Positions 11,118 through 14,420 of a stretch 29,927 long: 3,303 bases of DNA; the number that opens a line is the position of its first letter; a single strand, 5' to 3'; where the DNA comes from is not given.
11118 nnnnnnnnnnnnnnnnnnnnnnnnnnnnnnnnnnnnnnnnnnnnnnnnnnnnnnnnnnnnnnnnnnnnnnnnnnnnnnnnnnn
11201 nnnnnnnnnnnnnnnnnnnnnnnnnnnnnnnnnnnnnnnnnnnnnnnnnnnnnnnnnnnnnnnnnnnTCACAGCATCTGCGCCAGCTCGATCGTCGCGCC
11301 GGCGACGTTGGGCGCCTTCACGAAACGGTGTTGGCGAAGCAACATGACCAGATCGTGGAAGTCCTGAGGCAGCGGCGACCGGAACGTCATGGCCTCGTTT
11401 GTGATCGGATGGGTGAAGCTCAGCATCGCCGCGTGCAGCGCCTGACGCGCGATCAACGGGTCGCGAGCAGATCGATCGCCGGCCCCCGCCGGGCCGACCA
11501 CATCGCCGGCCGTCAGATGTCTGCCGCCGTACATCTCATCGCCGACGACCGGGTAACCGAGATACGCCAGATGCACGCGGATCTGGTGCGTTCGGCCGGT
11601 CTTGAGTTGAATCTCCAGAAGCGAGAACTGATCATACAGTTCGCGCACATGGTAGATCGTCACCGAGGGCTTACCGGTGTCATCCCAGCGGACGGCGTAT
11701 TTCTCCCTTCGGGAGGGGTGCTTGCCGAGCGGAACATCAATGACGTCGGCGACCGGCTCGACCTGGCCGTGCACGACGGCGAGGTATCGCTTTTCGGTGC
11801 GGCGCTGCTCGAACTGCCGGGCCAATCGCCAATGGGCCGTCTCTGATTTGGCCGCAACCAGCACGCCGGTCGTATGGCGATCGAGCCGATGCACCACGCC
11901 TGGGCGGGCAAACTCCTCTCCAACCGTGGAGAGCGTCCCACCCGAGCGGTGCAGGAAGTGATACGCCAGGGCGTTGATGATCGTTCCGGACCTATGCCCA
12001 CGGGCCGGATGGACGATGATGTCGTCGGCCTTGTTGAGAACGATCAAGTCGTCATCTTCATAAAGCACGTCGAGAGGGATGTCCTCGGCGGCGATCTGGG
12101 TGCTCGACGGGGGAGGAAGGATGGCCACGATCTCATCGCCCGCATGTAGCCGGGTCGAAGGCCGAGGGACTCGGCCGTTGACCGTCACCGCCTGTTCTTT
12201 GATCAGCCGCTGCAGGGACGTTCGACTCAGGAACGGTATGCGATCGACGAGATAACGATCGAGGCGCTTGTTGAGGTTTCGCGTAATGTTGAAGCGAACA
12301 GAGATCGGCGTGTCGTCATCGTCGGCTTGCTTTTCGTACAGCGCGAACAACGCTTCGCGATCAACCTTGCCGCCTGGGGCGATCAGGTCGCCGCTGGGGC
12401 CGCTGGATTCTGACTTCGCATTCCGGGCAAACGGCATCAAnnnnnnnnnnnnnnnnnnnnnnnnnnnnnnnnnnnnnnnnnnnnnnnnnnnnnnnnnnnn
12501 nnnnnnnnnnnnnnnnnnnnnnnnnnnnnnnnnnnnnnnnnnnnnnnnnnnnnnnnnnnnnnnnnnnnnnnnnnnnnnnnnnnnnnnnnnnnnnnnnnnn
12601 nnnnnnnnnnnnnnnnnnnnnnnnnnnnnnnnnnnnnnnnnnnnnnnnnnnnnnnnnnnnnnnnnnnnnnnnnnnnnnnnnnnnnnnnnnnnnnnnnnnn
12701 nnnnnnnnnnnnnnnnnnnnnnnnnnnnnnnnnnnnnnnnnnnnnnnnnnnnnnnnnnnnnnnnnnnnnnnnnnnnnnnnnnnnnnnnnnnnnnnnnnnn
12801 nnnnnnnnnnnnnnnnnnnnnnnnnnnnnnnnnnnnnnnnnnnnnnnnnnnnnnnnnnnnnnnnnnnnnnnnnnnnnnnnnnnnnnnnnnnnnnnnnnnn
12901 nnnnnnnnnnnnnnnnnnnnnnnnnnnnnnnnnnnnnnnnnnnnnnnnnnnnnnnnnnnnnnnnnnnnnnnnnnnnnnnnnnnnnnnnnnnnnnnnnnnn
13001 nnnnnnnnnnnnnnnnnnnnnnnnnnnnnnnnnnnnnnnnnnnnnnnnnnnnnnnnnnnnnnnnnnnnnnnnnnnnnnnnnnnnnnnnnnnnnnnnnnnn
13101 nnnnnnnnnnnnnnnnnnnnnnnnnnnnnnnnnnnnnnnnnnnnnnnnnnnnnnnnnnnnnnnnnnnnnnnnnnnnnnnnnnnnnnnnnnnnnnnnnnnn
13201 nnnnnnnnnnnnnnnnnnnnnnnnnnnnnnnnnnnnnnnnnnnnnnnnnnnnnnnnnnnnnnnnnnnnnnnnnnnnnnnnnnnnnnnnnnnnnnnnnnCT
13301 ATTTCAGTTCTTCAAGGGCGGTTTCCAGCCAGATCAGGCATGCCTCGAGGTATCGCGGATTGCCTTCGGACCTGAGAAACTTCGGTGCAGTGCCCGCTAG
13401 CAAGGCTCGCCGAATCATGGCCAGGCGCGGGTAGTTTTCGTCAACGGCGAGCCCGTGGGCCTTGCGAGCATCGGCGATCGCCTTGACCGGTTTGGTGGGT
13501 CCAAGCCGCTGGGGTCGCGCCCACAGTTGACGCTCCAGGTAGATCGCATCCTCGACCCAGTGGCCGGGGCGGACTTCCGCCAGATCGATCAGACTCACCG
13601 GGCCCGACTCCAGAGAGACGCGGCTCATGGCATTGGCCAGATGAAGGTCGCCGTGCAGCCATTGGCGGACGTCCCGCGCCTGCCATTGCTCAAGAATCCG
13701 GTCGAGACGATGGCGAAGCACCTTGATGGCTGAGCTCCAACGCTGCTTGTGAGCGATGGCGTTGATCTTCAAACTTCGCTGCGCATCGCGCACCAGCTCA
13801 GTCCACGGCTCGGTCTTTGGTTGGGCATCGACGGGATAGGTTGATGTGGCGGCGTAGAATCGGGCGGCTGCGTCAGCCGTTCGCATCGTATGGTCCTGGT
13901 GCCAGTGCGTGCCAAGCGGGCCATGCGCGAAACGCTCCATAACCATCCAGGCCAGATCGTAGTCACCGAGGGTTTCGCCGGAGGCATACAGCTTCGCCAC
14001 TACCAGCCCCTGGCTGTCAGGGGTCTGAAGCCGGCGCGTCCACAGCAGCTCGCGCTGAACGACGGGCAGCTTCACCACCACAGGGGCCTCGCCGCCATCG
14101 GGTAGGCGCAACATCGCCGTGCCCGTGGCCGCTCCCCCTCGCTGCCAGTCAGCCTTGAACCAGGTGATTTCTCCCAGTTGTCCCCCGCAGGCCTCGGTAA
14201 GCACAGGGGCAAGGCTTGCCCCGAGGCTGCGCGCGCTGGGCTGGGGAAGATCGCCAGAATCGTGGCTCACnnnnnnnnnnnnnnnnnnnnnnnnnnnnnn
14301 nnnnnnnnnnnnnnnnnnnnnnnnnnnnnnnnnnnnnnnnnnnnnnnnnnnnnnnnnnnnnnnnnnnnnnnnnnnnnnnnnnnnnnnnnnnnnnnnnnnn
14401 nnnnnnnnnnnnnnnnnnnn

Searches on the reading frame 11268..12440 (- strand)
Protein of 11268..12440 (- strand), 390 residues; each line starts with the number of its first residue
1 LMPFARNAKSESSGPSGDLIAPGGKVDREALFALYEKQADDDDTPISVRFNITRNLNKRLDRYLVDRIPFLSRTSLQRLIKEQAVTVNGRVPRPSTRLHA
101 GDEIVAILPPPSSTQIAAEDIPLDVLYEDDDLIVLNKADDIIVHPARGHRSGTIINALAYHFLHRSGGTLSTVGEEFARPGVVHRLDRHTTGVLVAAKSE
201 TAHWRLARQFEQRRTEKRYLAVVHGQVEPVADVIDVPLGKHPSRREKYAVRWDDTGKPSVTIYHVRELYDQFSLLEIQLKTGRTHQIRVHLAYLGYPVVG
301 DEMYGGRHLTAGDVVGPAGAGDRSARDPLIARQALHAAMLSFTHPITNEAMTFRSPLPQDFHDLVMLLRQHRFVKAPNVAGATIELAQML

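Call 25: search_protein_families(library=pfam, proteins=[window:11268-12440:-], max_evalue=0.001)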
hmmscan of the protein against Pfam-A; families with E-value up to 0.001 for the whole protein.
window:11268-12440:- (390 aa): 2 families
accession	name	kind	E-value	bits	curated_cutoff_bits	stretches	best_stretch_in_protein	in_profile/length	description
PF00849.27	PseudoU_synth_2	-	5.6e-29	101.8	26.8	1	131-292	1-151/152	RNA pseudouridylate synthase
PF01479.30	S4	-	2.2e-08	34.1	22.8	1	59-104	2-48/48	S4 domain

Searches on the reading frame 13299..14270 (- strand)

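Call 25: search_protein_families(library=pfam, proteins=[window:13299-14270:-], max_evalue=0.001)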
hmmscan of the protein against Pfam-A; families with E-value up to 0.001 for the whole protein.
window:13299-14270:- (323 aa): 2 families
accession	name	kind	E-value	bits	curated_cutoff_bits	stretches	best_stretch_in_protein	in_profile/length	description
PF01636.29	APH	-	3.7e-12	47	23.2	1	42-255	14-218/239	Phosphotransferase enzyme family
PF19974.5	TCAD9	-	4.8e-08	33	40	1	187-291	282-363/429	Ternary complex associated domain 9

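Call 69: search_protein_families(library=ncbifam, proteins=[window:13299-14270:-], max_evalue=0.001)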
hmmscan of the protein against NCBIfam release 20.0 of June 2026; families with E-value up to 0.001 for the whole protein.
window:13299-14270:- (323 aa): 1 family
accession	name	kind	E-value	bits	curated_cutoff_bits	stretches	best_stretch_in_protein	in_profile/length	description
NF008738.0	PRK11768.1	equivalog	6.8e-05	22.4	194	1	90-241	85-231/327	serine/threonine protein kinase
